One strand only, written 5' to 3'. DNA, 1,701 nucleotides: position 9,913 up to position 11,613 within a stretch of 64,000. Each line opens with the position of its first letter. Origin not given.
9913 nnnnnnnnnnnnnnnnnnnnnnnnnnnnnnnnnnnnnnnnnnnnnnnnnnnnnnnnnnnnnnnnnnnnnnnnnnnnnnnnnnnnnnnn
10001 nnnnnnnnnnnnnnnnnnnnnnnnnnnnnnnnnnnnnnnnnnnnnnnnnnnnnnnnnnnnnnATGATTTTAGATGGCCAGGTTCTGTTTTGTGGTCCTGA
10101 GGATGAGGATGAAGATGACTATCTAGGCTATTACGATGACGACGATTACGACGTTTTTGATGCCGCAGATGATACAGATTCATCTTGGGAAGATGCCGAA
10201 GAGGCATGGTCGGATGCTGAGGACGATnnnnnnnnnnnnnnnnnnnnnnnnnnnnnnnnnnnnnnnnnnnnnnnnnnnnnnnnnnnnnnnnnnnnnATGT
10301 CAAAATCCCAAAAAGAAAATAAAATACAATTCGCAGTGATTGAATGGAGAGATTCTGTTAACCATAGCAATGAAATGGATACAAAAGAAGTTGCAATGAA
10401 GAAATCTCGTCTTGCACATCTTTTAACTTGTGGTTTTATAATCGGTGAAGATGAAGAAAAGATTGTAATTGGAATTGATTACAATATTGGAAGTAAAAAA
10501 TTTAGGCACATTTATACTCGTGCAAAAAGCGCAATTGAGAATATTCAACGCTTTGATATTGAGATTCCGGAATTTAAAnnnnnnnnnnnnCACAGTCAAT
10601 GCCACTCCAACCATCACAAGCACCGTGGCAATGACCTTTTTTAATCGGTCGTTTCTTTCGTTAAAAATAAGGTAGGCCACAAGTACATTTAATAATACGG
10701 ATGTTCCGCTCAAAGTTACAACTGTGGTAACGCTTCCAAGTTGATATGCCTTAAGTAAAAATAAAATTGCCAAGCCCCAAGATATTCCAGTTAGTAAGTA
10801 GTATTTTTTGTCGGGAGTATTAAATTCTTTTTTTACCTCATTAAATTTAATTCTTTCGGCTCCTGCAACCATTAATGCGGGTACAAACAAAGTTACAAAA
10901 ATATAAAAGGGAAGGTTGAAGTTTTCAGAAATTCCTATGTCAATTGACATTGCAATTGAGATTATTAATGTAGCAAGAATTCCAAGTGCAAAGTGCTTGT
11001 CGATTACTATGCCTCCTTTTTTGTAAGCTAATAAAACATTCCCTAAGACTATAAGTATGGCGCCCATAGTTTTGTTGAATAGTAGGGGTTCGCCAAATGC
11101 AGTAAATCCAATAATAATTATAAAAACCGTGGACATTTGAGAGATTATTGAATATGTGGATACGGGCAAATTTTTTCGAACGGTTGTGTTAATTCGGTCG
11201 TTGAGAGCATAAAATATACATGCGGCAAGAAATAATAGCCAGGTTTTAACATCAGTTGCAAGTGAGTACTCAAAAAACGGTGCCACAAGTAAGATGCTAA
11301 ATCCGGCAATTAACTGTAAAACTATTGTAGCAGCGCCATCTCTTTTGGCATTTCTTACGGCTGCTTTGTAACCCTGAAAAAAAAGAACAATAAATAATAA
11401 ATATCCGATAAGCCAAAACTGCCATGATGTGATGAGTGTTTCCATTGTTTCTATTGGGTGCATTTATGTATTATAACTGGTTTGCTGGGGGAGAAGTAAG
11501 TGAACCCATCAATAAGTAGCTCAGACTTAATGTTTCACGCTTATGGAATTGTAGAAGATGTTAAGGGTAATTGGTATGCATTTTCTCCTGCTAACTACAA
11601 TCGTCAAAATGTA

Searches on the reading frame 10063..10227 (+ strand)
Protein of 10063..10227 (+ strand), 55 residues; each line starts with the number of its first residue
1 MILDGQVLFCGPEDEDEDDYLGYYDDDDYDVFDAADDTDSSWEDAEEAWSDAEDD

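Call 5: search_protein_families(library=pfam, proteins=[window:10063-10227:+], max_evalue=0.01)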
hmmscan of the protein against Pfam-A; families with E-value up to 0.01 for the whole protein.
window:10063-10227:+ (55 aa): 0 families

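Call 8: find_encoding_contigs(protein=window:10063-10227:+, flank=10000, max_places=10)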
Protein window:10063-10227:+ (55 aa): 1 contig read that carries it; 1 place shown.
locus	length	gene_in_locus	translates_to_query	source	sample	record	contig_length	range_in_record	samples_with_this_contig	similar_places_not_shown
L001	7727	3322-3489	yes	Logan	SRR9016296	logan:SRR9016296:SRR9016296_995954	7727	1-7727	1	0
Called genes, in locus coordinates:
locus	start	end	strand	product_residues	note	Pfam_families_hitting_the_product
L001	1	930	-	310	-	?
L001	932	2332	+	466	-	PF00145:DNA_methylase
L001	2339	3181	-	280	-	-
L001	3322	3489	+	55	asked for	-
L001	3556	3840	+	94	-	-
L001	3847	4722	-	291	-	PF00892:EamA (weak), PF06800:Sugar_transport (faint), PF00892:EamA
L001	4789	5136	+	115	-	-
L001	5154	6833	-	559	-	-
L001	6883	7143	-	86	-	-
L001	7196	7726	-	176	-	?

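Call 9: find_homologous_proteins(query=window:10063-10227:+, max_evalue=0.01)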
Query window:10063-10227:+: 2 candidates shared short words with the query, none scored E <= 0.01.

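Call 15: search_protein_representatives(protein=window:10063-10227:+)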
Query: 55 residues. Proteins with E-value up to 0.001 (for the whole library): 0; up to 1e-10: 0; up to 1e-30: 0. The best 0 are listed.

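Call 19: search_dna_similar(query=window:10063-10227:+, collection=phages, mode=protein, max_evalue=1)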
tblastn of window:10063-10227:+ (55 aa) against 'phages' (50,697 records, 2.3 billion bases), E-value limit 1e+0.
No match.

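Call 20: search_dna_similar(query=window:10063-10227:+, collection=plasmids, mode=protein, max_evalue=1)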
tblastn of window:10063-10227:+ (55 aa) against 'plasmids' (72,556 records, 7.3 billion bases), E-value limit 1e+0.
No match.

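Call 22: find_related_loci(query=window:10063-10227:+, collection=viral_contigs, flank=5000)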
Query window:10063-10227:+ (55 aa) in viral_contigs; peptide patterns used: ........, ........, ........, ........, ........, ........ (x = any residue, [..] = any of these).
7 stretches matched a pattern, but none encodes a relative of the query by tblastn (E <= 1e-3).

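Call 23: find_related_loci(query=window:10063-10227:+, collection=metagenome_contigs, flank=5000)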
Query window:10063-10227:+ (55 aa) in metagenome_contigs; peptide patterns used: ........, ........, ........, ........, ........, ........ (x = any residue, [..] = any of these).
240 stretches matched a pattern, but none encodes a relative of the query by tblastn (E <= 1e-3).

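Call 31: search_protein_families(library=ncbifam, proteins=[window:10063-10227:+], max_evalue=0.01)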
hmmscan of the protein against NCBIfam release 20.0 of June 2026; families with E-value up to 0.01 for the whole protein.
window:10063-10227:+ (55 aa): 0 families

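Call 32: search_protein_families(library=phrogs, proteins=[window:10063-10227:+], max_evalue=0.01)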
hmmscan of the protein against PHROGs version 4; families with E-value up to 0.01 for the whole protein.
window:10063-10227:+ (55 aa): 0 families

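Call 33: search_protein_families(library=padloc, proteins=[window:10063-10227:+], max_evalue=0.01)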
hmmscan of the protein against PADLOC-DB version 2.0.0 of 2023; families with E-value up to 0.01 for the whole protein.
window:10063-10227:+ (55 aa): 0 families

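Call 49: predict_structure(protein=window:10063-10227:+)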
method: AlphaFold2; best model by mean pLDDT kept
length: 55 residues; sequences in the alignment: 1
mean_pLDDT: 56.9   pTM: 0.14
mean pLDDT of the five models: 56.9, 54.8, 54.2, 52.4, 51.3
residues with pLDDT >= 90: 0; 70-90: 0; 50-70: 52; < 50: 3
segments of 3 or more residues with pLDDT < 50: none
pLDDT, mean of each block of 10 residues (from residue 1): 52 58 57 57 58 64
secondary structure, 60 per line:
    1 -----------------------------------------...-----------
elements in order:

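Call 51: list_cluster_members(proteins=[window:10063-10227:+, window:10054-10227:+, P0001, P0011, window:9935-10207:-])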
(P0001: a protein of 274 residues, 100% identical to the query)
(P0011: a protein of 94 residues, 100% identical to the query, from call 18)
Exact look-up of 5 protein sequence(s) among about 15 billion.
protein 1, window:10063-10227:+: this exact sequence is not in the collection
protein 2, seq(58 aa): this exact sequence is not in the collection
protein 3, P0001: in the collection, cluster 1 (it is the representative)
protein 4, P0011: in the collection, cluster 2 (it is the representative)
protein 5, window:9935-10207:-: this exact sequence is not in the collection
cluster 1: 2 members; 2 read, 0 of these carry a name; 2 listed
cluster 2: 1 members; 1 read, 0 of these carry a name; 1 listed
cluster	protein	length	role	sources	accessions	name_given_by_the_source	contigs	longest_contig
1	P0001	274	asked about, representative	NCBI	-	-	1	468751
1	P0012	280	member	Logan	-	-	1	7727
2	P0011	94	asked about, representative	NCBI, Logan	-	-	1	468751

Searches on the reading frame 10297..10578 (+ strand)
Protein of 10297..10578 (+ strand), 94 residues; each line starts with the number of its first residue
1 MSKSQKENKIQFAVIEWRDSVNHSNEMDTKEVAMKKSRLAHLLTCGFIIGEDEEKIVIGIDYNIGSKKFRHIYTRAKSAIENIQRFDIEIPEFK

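Call 5: search_protein_families(library=pfam, proteins=[window:10297-10578:+], max_evalue=0.01)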
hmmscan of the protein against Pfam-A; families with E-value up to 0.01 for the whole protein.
window:10297-10578:+ (94 aa): 0 families

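Call 18: find_homologous_proteins(query=window:10297-10578:+, max_evalue=0.001)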
Query window:10297-10578:+ (94 aa): 1 proteins with E <= 0.001 among 1 candidates.
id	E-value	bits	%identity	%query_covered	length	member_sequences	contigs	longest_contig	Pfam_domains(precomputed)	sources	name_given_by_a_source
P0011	7.8e-55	200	100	100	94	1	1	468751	-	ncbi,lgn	-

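Call 31: search_protein_families(library=ncbifam, proteins=[window:10297-10578:+], max_evalue=0.01)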
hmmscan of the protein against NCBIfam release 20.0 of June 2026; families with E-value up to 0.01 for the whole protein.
window:10297-10578:+ (94 aa): 0 families

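Call 32: search_protein_families(library=phrogs, proteins=[window:10297-10578:+], max_evalue=0.01)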
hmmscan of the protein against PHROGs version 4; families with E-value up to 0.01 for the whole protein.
window:10297-10578:+ (94 aa): 0 families

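Call 33: search_protein_families(library=padloc, proteins=[window:10297-10578:+], max_evalue=0.01)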
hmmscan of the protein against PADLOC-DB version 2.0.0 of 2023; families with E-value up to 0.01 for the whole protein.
window:10297-10578:+ (94 aa): 0 families

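Call 58: find_related_loci(query=window:10297-10578:+, collection=viral_contigs, flank=6000)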
Query window:10297-10578:+ (94 aa) in viral_contigs; peptide patterns used: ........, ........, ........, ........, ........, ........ (x = any residue, [..] = any of these).
7 stretches matched a pattern, but none encodes a relative of the query by tblastn (E <= 1e-3).

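Call 60: find_encoding_contigs(protein=P0011, flank=3000, max_places=3)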
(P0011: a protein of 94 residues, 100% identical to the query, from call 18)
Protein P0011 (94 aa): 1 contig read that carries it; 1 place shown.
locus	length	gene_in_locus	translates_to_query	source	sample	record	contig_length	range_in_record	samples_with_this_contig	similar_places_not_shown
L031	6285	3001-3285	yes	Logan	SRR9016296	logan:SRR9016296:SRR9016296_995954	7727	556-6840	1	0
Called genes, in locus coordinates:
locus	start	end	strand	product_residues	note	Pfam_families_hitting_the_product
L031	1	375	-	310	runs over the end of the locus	?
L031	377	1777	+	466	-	PF00145:DNA_methylase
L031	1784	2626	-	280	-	-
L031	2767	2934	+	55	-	-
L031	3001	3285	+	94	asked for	-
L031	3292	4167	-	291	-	PF00892:EamA (weak), PF06800:Sugar_transport (faint), PF00892:EamA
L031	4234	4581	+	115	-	-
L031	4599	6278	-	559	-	-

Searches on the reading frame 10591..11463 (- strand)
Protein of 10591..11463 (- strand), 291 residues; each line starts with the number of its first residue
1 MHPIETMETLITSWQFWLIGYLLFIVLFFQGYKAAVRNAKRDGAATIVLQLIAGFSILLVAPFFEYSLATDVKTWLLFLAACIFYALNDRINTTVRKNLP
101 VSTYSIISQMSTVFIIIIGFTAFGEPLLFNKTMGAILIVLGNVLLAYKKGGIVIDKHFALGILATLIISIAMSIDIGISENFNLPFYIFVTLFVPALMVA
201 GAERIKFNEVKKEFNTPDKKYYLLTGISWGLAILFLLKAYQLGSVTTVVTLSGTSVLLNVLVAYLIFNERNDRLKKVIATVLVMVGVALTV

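Call 5: search_protein_families(library=pfam, proteins=[window:10591-11463:-], max_evalue=0.01)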
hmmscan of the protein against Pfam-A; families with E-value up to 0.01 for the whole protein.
window:10591-11463:- (291 aa): 2 families
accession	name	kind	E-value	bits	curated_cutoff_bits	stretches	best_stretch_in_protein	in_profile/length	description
PF00892.27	EamA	-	2.6e-15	57.3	28.2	2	160-290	6-133/135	EamA-like transporter family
PF06800.18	Sugar_transport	-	3.6e-06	27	26.3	1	135-289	120-276/280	Sugar transport protein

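Call 24: find_related_loci(query=window:10591-11463:-, collection=genome_contigs, flank=8000)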
Query window:10591-11463:- (291 aa) in genome_contigs; peptide patterns used: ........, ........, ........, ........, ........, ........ (x = any residue, [..] = any of these).
92 stretches matched a pattern; 9 encode a relative of the query (tblastn E <= 1e-3); 9 distinct loci.
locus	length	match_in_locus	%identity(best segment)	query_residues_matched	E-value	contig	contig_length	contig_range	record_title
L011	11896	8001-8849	56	9-291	3e-101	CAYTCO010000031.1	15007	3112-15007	MAG TPA_asm: uncultured Gammaproteobacteria bacterium isolate SRP286056_co1_355 genome assembly, contig: NODE_4914_lengt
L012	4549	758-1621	53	5-291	1e-90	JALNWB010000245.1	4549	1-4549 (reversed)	MAG: Ignavibacteriaceae bacterium isolate SO_2016_GW1 bin 51 scaffold37233_OW334_2016, whole genome shotgun sequence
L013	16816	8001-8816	42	8-279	1e-71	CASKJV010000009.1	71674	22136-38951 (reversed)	MAG: uncultured Clostridia bacterium isolate 2B-dyr24-06_101207.3_1677751166 genome assembly, contig: NODE_50_length_716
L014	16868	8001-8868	52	5-290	2e-75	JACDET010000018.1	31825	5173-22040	MAG: Candidatus Levyibacteriota bacterium isolate MGR_bin367 SD2903_NODE_142_length_31825_cov_1.076882, whole genome sho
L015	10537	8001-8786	42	13-274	2e-69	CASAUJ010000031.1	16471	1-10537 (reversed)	MAG TPA_asm: uncultured Clostridia bacterium isolate MGBC116395 genome assembly, contig: MGBC116395.31, whole genome sho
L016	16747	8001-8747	44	14-272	6e-69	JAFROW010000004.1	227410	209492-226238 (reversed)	MAG: Clostridia bacterium isolate RGIG2666 Goat_Omasum-2__c311, whole genome shotgun sequence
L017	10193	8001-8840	43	10-289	6e-65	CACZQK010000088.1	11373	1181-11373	MAG: uncultured Erysipelotrichaceae bacterium isolate RUG12858 genome assembly, contig: RUG12858_asm_88, whole genome sh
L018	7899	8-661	52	76-291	4e-65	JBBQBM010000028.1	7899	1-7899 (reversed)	MAG: Candidatus Saccharimonadales bacterium isolate Co_metawrap_1353 Cmw_1353_k141_9350418_length_7899_cov_7.0000, whole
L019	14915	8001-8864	40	4-291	2e-61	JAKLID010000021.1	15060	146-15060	MAG: Patescibacteria group bacterium isolate RA.bin79 RA.bin79_21, whole genome shotgun sequence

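Call 56: find_related_loci(query=window:10591-11463:-, collection=metagenome_contigs, flank=6000)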
Query window:10591-11463:- (291 aa) in metagenome_contigs; peptide patterns used: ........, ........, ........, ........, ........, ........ (x = any residue, [..] = any of these).
155 stretches matched a pattern; 11 encode a relative of the query (tblastn E <= 1e-3); 11 distinct loci.
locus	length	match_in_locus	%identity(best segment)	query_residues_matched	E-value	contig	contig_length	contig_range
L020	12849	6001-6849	55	9-291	1e-97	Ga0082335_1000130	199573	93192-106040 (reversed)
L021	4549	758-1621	53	5-291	8e-91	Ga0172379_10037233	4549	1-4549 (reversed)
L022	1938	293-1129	48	13-291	2e-84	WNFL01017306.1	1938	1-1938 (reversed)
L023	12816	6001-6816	42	8-279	8e-72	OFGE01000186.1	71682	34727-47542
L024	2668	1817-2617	44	10-276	5e-71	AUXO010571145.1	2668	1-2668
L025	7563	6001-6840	43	10-289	1e-65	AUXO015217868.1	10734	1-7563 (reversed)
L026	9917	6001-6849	40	7-289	2e-65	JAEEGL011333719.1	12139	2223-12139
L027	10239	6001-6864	40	4-291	1e-61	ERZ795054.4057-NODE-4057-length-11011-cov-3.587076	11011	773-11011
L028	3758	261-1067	37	11-279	2e-54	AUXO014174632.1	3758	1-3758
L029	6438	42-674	44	81-291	7e-51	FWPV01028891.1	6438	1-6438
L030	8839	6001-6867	50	5-291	8e-81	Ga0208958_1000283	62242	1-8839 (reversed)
